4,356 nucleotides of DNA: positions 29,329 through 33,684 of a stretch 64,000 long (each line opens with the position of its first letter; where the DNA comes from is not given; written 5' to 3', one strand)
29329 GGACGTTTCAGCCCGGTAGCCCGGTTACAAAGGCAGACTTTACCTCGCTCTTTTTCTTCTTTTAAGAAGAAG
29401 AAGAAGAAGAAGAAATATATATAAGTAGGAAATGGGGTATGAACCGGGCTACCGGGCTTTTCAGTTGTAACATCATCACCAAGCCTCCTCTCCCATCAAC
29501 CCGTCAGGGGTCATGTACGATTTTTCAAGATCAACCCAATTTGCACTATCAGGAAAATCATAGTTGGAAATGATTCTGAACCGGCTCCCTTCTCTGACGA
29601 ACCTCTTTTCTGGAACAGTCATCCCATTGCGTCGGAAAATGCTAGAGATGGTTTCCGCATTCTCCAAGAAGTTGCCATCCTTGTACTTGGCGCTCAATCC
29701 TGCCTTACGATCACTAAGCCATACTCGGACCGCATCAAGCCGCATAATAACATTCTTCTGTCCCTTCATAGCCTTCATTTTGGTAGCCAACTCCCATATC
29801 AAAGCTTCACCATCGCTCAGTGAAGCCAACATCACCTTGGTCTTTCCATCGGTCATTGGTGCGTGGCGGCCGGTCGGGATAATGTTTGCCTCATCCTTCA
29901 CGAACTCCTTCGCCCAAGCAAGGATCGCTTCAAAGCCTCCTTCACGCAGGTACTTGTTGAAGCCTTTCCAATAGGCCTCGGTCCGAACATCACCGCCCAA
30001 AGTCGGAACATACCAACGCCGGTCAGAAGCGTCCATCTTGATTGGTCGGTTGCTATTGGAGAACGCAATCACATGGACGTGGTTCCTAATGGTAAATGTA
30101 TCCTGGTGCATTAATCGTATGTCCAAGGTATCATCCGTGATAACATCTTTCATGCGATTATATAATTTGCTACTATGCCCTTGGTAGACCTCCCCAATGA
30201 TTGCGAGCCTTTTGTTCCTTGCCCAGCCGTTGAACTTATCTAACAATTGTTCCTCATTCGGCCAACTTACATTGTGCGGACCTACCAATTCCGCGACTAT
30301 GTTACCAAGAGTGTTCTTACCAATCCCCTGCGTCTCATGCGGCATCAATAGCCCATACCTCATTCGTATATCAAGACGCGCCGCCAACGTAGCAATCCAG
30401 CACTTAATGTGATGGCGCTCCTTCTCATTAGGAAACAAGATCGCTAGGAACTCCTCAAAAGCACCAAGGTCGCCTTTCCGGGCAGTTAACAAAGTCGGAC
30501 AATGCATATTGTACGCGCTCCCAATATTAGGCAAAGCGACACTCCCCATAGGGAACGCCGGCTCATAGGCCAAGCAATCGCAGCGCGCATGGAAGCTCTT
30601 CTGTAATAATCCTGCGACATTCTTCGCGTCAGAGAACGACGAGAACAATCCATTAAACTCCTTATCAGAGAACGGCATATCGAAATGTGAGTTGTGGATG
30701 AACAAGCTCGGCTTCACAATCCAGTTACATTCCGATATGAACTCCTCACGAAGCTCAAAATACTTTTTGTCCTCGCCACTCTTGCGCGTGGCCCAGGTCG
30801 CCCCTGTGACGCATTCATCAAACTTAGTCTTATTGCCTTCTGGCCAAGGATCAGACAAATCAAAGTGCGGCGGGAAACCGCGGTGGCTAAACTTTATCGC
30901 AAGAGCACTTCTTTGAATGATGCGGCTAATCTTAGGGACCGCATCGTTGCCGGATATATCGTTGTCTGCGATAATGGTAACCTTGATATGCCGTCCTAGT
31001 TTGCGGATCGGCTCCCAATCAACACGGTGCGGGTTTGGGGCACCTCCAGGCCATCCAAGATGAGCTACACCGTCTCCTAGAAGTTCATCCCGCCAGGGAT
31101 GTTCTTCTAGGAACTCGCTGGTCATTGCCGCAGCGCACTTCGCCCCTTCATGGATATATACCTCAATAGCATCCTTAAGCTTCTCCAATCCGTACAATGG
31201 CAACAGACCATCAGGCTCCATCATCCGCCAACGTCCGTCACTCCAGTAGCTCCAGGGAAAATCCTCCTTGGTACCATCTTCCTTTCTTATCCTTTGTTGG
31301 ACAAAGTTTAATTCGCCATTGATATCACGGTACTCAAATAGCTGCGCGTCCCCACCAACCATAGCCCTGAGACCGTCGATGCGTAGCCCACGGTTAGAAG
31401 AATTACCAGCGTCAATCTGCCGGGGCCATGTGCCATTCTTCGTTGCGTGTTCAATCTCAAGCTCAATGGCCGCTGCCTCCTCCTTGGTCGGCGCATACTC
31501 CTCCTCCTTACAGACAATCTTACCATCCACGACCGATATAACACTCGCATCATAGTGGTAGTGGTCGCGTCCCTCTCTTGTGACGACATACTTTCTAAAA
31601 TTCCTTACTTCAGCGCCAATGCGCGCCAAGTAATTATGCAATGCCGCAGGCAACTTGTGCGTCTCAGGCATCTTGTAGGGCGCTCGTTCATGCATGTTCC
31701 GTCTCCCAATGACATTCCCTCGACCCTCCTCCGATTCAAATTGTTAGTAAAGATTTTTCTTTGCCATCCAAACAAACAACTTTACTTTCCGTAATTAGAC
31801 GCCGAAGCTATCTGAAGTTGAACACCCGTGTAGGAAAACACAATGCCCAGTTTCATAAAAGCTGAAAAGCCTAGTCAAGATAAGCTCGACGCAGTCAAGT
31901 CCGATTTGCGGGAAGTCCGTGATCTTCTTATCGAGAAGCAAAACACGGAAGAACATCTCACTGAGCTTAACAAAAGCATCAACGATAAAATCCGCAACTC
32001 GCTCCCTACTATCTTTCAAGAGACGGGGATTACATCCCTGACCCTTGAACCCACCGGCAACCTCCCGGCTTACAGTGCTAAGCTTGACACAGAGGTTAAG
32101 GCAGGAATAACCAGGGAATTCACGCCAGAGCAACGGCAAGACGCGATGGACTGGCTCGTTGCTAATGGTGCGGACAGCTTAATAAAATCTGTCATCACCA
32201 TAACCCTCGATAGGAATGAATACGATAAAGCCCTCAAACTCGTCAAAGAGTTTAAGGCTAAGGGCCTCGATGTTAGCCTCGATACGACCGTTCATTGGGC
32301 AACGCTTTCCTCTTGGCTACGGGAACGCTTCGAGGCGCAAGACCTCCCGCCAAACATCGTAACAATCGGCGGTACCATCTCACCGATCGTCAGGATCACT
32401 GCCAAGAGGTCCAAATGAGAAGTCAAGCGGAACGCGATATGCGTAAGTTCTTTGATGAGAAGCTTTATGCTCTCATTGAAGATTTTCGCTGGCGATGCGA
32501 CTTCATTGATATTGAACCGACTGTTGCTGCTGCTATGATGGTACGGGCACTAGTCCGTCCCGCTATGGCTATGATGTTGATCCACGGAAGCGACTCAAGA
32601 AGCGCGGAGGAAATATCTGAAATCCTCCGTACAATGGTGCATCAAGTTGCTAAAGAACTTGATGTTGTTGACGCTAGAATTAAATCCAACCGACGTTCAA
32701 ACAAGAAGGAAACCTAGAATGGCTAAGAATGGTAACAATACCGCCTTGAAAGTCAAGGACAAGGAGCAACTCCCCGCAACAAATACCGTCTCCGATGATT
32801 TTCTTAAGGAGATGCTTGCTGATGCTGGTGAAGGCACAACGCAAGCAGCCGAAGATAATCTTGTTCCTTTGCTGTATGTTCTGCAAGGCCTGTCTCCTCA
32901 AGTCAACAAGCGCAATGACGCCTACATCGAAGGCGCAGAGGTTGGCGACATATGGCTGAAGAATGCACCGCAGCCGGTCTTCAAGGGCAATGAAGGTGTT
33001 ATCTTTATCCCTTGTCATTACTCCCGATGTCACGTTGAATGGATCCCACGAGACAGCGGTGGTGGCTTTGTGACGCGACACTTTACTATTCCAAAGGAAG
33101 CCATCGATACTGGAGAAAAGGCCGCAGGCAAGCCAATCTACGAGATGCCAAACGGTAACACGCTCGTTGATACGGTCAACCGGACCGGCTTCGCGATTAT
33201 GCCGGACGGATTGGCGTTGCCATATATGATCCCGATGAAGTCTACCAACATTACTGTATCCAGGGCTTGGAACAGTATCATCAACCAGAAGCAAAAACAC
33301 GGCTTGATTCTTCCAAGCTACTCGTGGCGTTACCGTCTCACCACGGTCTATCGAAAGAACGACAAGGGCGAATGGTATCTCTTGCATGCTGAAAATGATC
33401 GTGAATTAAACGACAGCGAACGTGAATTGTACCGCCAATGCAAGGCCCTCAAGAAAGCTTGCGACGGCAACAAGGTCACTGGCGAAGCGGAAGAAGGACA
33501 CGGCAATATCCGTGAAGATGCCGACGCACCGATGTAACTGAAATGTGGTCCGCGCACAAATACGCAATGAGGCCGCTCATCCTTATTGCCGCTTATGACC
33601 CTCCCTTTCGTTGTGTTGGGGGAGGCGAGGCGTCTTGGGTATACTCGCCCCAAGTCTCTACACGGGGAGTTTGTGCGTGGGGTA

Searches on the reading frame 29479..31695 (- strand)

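Call 9: search_protein_families(library=phrogs, proteins=[window:29479-31695:-], max_evalue=0.00001)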
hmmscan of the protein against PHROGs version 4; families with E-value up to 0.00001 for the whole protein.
window:29479-31695:- (739 aa): 6 families
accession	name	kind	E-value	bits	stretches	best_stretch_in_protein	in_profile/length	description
phrog_1156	-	DNA, RNA and nucleotide metabolism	7.5e-31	108.5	1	410-629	522-751/855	DNA primase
phrog_1829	-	DNA, RNA and nucleotide metabolism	2.7e-17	63.2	1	407-597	465-656/772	DNA primase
phrog_24712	-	unknown function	3.7e-12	46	1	432-563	459-592/801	-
phrog_9765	-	DNA, RNA and nucleotide metabolism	9.8e-12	44.6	1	376-563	552-744/939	DNA primase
phrog_4762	-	unknown function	5.9e-11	42.1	1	427-563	486-623/822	-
phrog_239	-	DNA, RNA and nucleotide metabolism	8.2e-09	35.9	1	113-292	140-304/801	DNA primase/helicase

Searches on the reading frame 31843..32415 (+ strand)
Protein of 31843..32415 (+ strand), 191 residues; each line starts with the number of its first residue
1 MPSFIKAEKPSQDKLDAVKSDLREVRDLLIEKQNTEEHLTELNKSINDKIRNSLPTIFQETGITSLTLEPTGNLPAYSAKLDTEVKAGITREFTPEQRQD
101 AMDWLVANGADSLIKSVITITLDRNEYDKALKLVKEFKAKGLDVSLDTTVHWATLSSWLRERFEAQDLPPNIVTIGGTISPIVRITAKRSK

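Call 61: search_protein_families(library=pfam, proteins=[window:31843-32415:+], max_evalue=0.001)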
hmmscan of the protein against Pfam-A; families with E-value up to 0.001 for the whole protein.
window:31843-32415:+ (191 aa): 1 family
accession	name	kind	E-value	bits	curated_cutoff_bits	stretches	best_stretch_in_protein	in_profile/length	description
PF23984.1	DUF7307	-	3.3e-15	56.6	27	1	23-174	7-118/129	Pam3 gp33-like protein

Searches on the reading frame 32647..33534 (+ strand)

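Call 61: search_protein_families(library=pfam, proteins=[window:32647-33534:+], max_evalue=0.001)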
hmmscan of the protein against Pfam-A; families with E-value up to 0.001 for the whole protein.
window:32647-33534:+ (296 aa): 1 family
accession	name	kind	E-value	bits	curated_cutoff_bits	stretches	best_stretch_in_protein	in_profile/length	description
PF23977.1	Pam3_Gp34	-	1e-43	150.3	27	1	51-277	9-234/235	Pam3 phage gp34-like protein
